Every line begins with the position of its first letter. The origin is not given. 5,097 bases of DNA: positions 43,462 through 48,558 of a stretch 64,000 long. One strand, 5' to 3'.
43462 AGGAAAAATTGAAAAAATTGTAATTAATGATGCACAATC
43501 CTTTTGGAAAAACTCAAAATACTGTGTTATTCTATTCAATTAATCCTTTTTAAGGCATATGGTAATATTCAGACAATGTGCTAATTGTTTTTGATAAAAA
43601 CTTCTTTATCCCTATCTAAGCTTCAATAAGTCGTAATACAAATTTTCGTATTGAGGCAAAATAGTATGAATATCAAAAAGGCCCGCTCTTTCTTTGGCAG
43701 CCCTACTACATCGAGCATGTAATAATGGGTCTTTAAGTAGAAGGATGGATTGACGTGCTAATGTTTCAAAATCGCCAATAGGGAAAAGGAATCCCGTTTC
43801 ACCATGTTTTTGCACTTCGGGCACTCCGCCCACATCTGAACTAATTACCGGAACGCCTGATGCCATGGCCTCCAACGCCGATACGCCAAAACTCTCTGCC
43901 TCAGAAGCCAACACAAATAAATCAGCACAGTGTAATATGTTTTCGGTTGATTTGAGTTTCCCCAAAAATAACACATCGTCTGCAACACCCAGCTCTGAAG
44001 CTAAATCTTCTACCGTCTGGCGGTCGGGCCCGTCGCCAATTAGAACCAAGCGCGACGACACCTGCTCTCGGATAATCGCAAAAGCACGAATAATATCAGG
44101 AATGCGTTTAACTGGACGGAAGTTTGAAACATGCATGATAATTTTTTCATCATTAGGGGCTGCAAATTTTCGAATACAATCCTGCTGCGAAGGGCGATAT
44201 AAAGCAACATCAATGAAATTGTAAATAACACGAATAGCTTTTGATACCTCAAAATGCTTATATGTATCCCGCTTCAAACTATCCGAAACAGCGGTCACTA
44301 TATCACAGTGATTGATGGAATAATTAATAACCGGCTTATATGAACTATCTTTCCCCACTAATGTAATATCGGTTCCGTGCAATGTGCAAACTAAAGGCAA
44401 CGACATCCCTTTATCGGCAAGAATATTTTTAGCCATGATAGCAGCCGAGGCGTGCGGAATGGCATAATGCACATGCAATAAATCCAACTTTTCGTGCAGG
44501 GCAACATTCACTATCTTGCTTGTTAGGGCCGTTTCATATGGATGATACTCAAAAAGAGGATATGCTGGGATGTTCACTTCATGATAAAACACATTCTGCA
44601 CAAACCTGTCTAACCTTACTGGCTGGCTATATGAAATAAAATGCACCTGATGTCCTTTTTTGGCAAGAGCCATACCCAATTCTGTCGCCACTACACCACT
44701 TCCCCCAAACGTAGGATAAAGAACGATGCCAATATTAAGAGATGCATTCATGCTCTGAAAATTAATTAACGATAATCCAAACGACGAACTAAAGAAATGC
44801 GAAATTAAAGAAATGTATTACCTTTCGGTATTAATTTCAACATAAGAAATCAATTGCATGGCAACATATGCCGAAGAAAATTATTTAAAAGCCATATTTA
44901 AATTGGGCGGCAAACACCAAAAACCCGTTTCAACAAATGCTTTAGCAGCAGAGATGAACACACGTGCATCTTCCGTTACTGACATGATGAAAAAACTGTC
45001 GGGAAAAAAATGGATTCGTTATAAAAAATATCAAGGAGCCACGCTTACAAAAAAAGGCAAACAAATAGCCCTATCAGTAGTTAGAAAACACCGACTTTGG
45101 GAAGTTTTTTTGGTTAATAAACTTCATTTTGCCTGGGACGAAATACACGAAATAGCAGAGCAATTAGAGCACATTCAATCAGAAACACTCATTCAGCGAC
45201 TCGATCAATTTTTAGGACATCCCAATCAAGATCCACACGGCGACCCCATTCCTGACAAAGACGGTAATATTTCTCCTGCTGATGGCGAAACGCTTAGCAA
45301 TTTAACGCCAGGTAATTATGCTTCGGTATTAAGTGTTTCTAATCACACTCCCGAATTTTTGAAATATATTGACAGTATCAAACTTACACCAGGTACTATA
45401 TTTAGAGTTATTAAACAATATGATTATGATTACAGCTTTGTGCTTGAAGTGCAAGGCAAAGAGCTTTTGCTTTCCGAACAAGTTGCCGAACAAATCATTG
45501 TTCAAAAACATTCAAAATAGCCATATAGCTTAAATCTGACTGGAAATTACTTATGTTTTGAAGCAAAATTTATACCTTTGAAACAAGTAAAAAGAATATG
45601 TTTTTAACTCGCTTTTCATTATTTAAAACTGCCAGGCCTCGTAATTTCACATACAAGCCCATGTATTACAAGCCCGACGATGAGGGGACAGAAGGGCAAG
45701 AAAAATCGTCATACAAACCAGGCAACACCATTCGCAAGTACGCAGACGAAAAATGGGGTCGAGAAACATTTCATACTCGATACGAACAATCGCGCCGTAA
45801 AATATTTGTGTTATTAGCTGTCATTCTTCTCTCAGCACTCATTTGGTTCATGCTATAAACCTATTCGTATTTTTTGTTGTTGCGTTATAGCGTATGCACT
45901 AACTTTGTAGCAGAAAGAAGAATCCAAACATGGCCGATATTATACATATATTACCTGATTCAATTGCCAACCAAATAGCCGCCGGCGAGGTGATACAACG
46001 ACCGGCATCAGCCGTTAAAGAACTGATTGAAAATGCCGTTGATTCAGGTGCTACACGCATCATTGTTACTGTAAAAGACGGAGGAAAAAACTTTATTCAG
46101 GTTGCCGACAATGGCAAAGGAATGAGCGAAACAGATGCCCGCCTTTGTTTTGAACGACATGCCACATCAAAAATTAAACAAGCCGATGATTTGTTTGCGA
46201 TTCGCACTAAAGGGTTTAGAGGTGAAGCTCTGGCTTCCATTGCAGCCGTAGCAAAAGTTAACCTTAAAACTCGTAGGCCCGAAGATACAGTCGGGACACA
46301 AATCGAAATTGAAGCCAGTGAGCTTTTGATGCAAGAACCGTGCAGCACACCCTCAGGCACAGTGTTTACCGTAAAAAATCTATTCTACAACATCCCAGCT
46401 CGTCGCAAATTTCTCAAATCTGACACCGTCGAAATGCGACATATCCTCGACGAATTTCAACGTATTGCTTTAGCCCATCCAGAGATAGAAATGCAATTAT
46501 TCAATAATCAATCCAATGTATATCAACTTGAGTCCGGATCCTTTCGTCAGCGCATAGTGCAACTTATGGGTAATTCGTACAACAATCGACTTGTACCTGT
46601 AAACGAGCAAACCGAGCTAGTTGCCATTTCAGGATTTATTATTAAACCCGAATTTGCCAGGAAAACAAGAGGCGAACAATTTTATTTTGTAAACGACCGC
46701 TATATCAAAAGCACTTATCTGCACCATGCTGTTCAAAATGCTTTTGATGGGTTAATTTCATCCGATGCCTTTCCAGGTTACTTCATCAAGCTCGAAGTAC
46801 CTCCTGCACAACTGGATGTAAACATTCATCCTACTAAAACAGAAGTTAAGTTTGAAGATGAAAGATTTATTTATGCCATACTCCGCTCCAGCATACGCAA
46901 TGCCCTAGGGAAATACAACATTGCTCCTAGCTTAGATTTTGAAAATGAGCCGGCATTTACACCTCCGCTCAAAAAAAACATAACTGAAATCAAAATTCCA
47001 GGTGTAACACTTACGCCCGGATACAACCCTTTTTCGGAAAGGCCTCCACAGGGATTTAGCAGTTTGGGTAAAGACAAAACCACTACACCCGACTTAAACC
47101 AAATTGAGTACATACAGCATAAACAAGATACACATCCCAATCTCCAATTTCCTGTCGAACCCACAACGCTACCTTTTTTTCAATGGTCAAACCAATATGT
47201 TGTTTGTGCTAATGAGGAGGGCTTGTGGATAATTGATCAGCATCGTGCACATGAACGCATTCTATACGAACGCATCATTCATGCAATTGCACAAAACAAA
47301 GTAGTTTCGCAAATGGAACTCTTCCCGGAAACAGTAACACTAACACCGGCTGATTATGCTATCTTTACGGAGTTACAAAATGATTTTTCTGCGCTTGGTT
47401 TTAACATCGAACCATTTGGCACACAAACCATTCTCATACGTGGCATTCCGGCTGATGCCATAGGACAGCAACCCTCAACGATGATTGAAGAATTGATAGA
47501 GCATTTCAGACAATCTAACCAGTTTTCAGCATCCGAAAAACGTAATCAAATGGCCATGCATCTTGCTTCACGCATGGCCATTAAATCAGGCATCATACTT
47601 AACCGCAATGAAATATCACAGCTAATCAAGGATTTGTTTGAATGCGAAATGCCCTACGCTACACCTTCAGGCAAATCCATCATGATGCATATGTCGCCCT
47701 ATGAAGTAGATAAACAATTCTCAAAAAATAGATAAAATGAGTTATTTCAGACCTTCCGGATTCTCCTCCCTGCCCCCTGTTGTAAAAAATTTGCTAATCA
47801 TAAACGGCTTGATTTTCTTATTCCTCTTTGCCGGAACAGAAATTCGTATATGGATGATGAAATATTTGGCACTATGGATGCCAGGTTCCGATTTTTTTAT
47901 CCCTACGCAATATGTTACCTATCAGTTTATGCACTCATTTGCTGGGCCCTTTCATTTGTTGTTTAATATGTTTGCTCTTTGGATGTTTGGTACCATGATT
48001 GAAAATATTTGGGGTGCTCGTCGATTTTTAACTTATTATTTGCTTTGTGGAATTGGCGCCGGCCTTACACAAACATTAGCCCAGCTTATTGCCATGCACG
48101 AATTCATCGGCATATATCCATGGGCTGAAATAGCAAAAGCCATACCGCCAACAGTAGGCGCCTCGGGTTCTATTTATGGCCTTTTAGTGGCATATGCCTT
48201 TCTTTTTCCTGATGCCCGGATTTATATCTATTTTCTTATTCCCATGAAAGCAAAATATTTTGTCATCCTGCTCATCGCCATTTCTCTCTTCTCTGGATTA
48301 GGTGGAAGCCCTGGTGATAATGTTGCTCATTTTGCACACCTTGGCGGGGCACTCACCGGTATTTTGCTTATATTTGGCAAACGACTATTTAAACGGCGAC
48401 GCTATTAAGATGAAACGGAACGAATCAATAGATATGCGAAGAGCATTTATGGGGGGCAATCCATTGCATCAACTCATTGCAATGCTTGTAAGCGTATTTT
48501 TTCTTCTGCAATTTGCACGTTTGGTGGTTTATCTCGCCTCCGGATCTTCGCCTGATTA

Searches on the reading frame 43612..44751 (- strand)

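Call 10: search_protein_families(library=pfam, proteins=[window:43612-44751:-], max_evalue=0.001)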
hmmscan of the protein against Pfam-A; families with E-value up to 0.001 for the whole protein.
window:43612-44751:- (379 aa): 6 families
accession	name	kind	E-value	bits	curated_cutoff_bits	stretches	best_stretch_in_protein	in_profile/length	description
PF00534.26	Glycos_transf_1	-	1.4e-42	145.6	26.4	1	193-355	6-172/172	Glycosyl transferases group 1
PF13692.12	Glyco_trans_1_4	-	3.3e-34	118.6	27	1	203-341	2-142/142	Glycosyl transferases group 1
PF13439.12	Glyco_transf_4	-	1.5e-28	100.4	28.5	1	15-183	1-169/170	Glycosyltransferase Family 4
PF13579.12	Glyco_trans_4_4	-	2.7e-14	54.2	29.7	1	16-178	1-157/158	Glycosyl transferase 4-like domain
PF13477.12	Glyco_trans_4_2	-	3.7e-11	43.8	23.4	1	25-155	16-138/139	Glycosyl transferase 4-like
PF20706.3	GT4-conflict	-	6e-08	32.5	26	1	262-310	268-316/385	Family 4 Glycosyltransferase in conflict systems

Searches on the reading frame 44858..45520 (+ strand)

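Call 28: search_protein_families(library=pfam, proteins=[window:44858-45520:+], max_evalue=0.0001)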
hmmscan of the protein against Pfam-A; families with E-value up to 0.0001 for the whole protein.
window:44858-45520:+ (220 aa): 3 families
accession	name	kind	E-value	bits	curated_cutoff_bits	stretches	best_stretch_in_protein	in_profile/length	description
PF02742.21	Fe_dep_repr_C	-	1.5e-32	111.8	27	1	64-133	1-70/70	Iron dependent repressor, metal binding and dimerisation domain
PF01325.25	Fe_dep_repress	-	1.5e-13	51.1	26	1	5-61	5-60/60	Iron dependent repressor, N-terminal DNA binding domain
PF04023.20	FeoA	-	1.7e-10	41.3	23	1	145-216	2-73/74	FeoA domain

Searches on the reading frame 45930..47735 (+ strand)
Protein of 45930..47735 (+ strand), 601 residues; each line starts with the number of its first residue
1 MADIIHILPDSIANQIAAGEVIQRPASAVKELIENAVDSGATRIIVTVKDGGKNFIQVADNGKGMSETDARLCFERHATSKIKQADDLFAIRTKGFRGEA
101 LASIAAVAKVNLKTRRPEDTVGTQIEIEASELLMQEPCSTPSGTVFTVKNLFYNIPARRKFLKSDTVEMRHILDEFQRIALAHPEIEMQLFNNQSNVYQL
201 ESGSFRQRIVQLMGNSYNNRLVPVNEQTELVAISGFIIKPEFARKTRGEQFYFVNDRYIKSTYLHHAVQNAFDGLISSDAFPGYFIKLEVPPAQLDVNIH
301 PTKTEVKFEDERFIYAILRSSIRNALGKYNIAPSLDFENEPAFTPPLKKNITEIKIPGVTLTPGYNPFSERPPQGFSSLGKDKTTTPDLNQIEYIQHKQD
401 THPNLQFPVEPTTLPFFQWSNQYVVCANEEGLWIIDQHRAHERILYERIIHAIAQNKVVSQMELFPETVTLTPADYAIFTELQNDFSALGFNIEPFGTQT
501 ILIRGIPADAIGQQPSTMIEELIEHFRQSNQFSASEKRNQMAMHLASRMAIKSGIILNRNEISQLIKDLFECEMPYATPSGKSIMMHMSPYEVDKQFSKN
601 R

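Call 28: search_protein_families(library=pfam, proteins=[window:45930-47735:+], max_evalue=0.0001)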
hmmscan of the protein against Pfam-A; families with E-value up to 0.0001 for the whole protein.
window:45930-47735:+ (601 aa): 4 families
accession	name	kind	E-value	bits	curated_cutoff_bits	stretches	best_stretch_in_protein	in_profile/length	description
PF01119.25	DNA_mis_repair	-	1.3e-35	122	26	1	210-326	2-118/119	DNA mismatch repair protein, C-terminal domain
PF08676.16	MutL_C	-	9.4e-33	113.3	25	1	418-554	3-139/142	MutL C terminal dimerisation domain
PF13589.12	HATPase_c_3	-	9.4e-12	45.6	25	1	26-130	4-108/137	Histidine kinase-, DNA gyrase B-, and HSP90-like ATPase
PF02518.31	HATPase_c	-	5.3e-09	36.9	26.4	1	24-90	5-64/111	Histidine kinase-, DNA gyrase B-, and HSP90-like ATPase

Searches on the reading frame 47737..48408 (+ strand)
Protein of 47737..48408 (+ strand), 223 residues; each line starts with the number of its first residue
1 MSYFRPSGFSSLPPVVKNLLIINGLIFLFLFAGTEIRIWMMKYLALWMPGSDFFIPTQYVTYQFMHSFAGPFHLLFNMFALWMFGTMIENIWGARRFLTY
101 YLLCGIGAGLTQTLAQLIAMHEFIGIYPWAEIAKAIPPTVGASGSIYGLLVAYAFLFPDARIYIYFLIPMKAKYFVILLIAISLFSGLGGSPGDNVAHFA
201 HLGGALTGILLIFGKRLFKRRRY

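Call 28: search_protein_families(library=pfam, proteins=[window:47737-48408:+], max_evalue=0.0001)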
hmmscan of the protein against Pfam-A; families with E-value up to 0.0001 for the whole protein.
window:47737-48408:+ (223 aa): 2 families
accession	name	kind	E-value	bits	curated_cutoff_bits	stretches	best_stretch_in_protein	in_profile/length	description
PF01694.28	Rhomboid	-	1.1e-29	103.9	22.6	1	58-213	6-138/143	Rhomboid domain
PF08551.15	DUF1751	-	1.1e-06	29.5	22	1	49-121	1-71/99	Eukaryotic integral membrane protein (DUF1751)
